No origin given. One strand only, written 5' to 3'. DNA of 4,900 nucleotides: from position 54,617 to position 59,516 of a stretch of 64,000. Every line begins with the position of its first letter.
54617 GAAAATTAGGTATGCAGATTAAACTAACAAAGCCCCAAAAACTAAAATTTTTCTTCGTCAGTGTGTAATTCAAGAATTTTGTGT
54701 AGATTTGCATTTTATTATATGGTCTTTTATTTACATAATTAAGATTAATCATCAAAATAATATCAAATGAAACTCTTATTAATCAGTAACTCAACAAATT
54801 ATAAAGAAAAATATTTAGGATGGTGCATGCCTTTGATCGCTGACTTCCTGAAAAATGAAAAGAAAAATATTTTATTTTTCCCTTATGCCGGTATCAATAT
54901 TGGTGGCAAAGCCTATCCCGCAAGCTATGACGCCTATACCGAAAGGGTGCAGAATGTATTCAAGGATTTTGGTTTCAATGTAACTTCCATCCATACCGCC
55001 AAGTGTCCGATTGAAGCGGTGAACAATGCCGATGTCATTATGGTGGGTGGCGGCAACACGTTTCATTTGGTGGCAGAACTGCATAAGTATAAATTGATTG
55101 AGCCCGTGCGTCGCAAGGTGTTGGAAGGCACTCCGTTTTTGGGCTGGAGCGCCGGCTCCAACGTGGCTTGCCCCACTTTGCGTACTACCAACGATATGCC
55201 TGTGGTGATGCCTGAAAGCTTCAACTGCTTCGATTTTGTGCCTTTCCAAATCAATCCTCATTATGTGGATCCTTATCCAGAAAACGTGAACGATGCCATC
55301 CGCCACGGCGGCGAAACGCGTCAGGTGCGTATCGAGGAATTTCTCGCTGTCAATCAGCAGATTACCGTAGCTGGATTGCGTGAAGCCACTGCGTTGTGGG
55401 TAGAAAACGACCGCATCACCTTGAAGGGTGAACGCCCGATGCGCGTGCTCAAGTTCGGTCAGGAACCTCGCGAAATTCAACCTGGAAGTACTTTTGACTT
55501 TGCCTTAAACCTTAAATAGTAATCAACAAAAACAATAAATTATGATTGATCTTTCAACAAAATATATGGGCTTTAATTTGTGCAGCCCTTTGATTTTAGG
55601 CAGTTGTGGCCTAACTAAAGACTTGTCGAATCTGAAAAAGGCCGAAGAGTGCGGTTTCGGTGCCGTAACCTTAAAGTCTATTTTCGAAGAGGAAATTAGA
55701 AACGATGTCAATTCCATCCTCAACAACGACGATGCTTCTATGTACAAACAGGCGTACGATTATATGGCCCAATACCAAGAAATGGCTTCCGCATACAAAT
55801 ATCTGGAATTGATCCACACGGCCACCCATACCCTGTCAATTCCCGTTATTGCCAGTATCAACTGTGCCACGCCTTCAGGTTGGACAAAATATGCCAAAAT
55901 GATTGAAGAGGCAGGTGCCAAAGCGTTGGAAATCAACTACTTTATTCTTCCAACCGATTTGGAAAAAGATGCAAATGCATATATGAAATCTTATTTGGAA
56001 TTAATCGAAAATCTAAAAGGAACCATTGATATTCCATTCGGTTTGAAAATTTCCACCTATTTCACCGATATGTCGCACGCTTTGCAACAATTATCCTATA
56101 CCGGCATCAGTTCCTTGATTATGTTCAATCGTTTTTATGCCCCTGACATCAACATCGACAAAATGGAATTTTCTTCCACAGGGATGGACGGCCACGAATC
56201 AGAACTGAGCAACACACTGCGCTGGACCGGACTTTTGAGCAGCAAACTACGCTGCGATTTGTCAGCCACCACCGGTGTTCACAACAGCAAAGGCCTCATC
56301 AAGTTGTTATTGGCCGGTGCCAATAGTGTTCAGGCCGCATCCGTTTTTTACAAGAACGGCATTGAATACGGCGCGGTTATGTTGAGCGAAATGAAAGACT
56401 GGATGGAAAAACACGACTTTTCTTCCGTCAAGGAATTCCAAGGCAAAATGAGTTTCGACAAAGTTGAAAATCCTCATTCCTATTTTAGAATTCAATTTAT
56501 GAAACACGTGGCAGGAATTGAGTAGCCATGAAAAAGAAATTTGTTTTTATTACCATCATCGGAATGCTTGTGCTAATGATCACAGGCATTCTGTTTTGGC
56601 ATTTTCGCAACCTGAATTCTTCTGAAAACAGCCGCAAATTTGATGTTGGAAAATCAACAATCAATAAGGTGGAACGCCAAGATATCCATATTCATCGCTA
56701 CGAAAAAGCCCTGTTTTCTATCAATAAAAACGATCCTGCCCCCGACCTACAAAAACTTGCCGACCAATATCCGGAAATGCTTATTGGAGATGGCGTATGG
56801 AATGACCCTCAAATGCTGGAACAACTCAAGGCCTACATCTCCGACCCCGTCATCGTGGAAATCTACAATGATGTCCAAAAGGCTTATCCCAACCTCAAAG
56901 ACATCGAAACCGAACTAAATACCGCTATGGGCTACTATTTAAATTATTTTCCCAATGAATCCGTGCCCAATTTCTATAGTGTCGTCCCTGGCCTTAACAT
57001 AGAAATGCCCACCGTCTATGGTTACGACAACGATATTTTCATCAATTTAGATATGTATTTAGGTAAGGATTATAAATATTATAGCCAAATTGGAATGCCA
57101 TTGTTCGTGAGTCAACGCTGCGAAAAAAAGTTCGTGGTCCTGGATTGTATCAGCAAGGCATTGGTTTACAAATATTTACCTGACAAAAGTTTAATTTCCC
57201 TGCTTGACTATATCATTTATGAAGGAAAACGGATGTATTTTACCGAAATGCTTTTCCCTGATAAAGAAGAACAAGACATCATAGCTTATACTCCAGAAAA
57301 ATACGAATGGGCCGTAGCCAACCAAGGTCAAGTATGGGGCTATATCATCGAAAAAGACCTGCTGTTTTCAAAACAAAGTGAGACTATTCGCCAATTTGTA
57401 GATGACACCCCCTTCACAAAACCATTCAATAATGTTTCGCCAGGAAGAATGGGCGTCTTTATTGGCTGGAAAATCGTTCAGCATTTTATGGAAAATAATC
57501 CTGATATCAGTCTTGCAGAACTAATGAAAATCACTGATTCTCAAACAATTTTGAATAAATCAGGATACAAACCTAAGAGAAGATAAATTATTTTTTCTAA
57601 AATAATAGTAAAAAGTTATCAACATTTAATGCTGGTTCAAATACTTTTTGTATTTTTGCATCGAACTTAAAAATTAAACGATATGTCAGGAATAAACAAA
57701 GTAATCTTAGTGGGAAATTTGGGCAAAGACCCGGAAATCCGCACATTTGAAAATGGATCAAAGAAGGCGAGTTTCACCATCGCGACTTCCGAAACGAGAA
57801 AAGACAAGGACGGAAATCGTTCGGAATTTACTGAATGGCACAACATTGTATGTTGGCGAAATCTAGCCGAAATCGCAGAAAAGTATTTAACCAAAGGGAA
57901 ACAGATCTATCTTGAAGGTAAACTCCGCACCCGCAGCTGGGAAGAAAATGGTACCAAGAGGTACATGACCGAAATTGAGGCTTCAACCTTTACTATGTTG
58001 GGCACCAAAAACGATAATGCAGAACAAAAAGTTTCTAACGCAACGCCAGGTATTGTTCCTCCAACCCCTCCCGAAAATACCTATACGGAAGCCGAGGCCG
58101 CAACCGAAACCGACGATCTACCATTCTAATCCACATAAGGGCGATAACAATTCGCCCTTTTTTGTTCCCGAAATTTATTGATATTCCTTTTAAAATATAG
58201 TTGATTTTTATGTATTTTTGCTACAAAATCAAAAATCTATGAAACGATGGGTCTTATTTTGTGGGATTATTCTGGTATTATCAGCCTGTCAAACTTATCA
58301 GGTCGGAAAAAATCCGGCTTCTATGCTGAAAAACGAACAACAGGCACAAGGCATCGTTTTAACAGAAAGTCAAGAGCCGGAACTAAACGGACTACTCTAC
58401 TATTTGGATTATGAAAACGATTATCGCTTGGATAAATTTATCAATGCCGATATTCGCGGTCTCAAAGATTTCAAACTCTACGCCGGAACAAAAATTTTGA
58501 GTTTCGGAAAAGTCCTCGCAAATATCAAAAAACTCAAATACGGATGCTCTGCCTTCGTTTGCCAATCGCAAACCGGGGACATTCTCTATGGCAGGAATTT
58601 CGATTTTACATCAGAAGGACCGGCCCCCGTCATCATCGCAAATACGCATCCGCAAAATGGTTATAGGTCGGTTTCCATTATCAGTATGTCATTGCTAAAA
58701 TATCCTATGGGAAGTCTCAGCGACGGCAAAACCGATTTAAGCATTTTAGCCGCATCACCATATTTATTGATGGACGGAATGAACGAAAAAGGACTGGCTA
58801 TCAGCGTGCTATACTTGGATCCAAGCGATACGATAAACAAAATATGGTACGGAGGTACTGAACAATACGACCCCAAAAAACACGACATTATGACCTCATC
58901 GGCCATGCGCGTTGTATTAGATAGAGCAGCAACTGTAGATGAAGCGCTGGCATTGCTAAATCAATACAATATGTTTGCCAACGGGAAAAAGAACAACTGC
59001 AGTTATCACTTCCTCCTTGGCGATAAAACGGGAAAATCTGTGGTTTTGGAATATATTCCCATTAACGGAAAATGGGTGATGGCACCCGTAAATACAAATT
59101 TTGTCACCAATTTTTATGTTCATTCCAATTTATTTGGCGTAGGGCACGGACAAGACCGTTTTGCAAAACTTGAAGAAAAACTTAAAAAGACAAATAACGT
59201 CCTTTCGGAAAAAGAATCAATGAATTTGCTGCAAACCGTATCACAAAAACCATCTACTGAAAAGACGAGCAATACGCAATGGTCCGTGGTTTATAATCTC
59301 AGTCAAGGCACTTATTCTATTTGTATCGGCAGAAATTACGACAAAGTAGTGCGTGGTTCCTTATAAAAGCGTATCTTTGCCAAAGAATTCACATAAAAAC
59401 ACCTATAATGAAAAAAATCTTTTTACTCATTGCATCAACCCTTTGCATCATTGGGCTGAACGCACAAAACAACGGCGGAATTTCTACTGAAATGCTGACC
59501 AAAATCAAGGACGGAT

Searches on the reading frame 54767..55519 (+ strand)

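Call 13: search_protein_families(library=pfam, proteins=[window:54767-55519:+], max_evalue=0.001)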
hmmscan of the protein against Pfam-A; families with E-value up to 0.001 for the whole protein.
window:54767-55519:+ (250 aa): 1 family
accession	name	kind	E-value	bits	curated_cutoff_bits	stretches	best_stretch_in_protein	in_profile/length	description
PF03575.23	Peptidase_S51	-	1.5e-57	195.1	23.9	1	3-219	1-205/206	Peptidase family S51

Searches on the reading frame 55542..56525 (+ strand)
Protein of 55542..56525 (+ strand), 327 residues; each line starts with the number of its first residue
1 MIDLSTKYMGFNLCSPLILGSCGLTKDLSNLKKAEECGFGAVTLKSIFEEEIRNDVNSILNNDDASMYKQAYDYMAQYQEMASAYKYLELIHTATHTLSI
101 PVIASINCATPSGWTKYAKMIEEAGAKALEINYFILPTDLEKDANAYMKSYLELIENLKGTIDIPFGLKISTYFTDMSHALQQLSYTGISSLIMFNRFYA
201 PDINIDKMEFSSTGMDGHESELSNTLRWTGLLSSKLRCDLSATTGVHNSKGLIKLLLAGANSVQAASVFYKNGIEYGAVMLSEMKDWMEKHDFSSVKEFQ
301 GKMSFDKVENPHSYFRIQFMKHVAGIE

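Call 13: search_protein_families(library=pfam, proteins=[window:55542-56525:+], max_evalue=0.001)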
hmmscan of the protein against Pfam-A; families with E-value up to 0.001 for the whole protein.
window:55542-56525:+ (327 aa): 1 family
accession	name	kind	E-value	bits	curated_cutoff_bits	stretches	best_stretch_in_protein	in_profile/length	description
PF01180.27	DHO_dh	-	0.00043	20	27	0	4-286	2-289/291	Dihydroorotate dehydrogenase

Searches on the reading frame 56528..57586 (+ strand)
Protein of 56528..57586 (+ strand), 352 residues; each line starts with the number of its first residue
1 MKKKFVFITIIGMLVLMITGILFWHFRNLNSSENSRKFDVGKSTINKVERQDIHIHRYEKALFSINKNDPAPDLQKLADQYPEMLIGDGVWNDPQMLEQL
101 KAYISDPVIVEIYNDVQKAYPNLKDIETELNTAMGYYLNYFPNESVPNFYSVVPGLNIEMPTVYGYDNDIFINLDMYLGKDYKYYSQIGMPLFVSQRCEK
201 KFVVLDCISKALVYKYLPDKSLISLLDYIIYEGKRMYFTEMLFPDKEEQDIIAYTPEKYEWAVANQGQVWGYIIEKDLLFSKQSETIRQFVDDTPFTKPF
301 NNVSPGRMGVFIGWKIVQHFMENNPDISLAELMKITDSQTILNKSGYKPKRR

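Call 13: search_protein_families(library=pfam, proteins=[window:56528-57586:+], max_evalue=0.001)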
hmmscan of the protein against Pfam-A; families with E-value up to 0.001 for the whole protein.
window:56528-57586:+ (352 aa): 2 families
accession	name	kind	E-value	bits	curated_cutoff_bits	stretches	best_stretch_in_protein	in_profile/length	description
PF25594.1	GldB_lipo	-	2e-90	304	27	1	46-349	9-309/309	Gliding motility protein GldB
PF10026.15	DUF2268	-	7.9e-06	25.9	23.6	1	218-338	83-191/195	Predicted Zn-dependent protease (DUF2268)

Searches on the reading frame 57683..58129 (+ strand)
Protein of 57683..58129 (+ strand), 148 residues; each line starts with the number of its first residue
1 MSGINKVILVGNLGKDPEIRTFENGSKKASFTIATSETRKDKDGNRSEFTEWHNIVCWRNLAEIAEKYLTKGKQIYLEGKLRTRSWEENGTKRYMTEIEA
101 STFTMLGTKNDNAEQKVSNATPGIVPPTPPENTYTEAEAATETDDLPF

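Call 13: search_protein_families(library=pfam, proteins=[window:57683-58129:+], max_evalue=0.001)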
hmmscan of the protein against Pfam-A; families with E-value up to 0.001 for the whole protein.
window:57683-58129:+ (148 aa): 2 families
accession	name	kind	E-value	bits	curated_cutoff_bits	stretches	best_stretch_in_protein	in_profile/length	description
PF00436.31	SSB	-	1.6e-35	121.7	26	1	4-106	1-104/104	Single-strand binding protein family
PF11506.14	DUF3217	-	0.0004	20.7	26.4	1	18-101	10-88/104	Protein of unknown function (DUF3217)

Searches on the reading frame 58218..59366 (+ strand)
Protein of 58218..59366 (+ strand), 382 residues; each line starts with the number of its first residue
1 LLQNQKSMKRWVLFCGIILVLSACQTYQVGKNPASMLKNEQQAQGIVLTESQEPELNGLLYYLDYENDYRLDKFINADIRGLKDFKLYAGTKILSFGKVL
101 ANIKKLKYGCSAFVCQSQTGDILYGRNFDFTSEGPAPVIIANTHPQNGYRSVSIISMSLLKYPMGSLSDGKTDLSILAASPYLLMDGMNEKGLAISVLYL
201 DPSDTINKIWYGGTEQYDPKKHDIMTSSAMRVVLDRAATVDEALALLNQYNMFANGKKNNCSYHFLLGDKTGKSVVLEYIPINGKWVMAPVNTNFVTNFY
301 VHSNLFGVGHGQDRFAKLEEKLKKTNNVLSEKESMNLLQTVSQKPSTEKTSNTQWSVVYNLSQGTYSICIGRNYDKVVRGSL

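Call 14: search_protein_families(library=pfam, proteins=[window:58218-59366:+], max_evalue=0.001)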
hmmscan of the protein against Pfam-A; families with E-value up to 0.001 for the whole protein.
window:58218-59366:+ (382 aa): 2 families
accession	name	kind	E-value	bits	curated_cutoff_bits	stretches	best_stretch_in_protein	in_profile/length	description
PF02275.23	CBAH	-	3.2e-16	60.3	20.4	1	110-279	1-157/316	Linear amide C-N hydrolases, choloylglycine hydrolase family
PF03417.21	AAT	-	8.9e-13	48.9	23.2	1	184-373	45-223/225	Acyl-coenzyme A:6-aminopenicillanic acid acyl-transferase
